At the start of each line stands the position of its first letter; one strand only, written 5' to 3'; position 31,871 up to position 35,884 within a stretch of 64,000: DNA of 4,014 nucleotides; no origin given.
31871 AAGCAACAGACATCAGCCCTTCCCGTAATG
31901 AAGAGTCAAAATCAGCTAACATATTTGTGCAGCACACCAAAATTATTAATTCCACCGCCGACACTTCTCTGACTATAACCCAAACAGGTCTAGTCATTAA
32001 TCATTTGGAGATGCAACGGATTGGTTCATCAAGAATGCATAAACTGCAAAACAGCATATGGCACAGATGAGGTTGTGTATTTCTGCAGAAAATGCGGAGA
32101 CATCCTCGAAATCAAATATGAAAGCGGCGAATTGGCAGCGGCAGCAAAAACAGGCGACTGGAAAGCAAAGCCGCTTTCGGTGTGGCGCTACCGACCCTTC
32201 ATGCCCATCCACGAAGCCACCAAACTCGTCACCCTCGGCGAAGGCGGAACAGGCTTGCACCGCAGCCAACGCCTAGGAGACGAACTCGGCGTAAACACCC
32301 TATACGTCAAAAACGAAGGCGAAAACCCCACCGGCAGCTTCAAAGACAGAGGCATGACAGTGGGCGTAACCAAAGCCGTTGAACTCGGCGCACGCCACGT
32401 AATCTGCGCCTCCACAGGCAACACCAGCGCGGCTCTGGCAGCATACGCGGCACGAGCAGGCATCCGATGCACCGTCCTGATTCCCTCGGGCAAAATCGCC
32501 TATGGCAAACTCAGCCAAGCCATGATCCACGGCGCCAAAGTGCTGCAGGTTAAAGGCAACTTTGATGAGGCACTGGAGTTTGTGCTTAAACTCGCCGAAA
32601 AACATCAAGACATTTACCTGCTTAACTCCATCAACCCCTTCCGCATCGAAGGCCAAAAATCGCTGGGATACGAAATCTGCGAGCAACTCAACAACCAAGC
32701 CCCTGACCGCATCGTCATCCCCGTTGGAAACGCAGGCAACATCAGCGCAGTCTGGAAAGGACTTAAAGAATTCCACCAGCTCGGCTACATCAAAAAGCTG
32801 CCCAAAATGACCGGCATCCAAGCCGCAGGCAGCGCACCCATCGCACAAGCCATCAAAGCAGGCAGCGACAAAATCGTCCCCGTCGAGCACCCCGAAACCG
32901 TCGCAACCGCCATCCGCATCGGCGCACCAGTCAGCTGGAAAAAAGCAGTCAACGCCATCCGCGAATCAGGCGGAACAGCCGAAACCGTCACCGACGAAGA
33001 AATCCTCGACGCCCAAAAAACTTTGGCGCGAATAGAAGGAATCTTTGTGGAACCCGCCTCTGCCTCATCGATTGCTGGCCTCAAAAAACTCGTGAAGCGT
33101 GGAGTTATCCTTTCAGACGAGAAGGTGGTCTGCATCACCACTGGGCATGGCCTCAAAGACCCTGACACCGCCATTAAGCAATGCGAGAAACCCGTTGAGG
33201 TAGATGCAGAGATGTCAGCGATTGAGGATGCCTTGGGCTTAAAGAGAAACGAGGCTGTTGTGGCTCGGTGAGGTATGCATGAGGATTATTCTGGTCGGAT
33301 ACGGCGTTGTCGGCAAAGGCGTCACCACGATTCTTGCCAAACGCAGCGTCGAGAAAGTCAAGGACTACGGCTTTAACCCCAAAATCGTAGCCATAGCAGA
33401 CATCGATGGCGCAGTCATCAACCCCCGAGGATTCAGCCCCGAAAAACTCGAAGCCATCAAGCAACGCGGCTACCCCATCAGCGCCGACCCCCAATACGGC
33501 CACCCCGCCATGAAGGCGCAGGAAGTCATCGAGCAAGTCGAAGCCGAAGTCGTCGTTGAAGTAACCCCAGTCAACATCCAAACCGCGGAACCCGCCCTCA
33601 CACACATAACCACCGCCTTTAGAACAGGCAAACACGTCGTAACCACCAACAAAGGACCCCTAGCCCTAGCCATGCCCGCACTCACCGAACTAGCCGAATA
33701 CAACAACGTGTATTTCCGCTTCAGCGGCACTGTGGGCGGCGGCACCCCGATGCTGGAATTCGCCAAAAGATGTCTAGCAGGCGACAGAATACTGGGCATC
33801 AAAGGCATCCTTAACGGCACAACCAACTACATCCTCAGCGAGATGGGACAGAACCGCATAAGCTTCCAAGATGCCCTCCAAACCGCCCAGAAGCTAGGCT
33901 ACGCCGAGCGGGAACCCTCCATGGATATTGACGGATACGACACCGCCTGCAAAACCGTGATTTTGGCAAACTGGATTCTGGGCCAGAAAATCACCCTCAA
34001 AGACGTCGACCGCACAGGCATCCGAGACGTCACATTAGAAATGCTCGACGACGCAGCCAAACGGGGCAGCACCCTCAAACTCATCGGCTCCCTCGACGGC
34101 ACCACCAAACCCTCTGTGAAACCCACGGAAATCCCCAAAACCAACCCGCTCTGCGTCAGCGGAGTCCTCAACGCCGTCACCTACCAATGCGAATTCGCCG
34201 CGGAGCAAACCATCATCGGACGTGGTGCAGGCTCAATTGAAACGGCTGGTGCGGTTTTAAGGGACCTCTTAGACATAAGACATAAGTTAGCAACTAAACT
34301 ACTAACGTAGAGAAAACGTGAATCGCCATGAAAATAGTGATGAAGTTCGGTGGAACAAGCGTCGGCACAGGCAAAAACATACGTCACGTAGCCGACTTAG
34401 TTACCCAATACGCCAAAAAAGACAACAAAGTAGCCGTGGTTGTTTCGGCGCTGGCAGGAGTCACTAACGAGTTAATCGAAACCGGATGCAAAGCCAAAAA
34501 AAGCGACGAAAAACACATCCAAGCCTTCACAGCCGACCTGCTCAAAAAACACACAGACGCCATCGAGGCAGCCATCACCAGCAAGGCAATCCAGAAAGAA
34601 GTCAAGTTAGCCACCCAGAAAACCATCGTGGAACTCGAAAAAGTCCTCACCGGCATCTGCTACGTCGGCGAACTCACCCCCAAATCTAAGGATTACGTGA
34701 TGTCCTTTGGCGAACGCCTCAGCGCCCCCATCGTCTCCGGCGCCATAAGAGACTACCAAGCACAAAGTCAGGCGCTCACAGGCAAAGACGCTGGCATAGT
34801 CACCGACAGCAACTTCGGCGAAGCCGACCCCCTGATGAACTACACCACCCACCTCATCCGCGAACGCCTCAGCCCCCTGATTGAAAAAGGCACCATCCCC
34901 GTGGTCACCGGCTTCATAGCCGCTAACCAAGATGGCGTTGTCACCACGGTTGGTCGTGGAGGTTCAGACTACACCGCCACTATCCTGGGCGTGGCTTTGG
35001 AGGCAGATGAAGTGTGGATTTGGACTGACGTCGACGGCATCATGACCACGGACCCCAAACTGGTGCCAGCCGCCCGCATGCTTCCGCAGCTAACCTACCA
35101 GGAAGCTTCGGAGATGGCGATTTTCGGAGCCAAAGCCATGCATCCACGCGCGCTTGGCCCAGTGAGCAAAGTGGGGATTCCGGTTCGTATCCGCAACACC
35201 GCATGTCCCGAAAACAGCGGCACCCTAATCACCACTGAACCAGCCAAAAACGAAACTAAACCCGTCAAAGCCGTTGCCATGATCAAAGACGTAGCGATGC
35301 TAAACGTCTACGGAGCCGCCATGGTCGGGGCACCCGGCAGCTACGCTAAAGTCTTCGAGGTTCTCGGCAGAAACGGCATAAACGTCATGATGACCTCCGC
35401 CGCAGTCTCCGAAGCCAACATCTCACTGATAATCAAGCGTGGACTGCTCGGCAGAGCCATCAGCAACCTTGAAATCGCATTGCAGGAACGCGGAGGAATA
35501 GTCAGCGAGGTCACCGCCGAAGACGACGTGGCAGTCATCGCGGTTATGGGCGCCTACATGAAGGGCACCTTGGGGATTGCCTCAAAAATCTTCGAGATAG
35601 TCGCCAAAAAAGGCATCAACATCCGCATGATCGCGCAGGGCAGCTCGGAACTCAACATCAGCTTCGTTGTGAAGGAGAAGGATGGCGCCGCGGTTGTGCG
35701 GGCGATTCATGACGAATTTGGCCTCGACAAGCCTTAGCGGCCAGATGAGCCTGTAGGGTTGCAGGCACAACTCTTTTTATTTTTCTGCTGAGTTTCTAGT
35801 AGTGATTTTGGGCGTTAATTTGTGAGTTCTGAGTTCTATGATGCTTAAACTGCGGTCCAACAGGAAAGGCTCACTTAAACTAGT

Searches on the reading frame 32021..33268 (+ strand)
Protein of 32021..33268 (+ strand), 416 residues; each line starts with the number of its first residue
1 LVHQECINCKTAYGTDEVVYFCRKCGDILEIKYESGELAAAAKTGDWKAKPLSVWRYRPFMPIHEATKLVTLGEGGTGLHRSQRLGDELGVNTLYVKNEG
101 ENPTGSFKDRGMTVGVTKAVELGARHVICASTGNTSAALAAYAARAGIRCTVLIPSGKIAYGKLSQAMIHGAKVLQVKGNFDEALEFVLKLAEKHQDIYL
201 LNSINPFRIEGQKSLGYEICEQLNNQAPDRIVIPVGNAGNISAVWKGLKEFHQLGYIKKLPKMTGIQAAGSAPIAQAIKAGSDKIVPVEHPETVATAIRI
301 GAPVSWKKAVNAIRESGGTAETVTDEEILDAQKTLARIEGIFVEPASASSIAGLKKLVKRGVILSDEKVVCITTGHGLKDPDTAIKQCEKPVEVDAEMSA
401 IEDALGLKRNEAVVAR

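Call 92: search_protein_families(library=pfam, proteins=[window:32021-33268:+], max_evalue=0.00001)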
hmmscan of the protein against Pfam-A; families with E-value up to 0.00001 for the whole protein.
window:32021-33268:+ (416 aa): 1 family
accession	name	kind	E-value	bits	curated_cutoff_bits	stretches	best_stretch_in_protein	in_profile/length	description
PF00291.31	PALP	-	6.1e-81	272.4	35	1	70-375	1-295/295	Pyridoxal-phosphate dependent enzyme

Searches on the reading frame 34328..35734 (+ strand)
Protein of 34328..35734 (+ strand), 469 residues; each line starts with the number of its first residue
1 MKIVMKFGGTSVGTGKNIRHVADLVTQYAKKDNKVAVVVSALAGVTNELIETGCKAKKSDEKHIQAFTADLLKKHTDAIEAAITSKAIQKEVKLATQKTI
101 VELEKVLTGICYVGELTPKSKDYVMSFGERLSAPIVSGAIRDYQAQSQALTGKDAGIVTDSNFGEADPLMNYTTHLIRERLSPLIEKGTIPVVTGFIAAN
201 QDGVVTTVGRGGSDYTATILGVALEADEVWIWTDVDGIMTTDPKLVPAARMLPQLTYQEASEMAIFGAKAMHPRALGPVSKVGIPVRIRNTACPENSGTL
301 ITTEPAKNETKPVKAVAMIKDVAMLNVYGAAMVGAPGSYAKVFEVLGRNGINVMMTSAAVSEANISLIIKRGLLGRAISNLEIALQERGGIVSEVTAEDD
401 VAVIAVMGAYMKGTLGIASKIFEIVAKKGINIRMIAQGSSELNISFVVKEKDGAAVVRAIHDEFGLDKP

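Call 92: search_protein_families(library=pfam, proteins=[window:34328-35734:+], max_evalue=0.00001)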
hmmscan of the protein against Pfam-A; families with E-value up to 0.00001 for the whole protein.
window:34328-35734:+ (469 aa): 4 families
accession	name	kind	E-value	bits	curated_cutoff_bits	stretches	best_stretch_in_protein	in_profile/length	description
PF00696.33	AA_kinase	-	1.7e-53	182.2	24.9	1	1-290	1-234/234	Amino acid kinase family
PF22468.2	ACT_9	-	5.4e-37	125.8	27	2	404-464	1-61/61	ACT domain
PF13840.12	ACT_7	-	2.7e-18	66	27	2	397-462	2-65/65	ACT domain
PF01842.31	ACT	-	1.3e-12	47.7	27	1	411-463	7-64/66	ACT domain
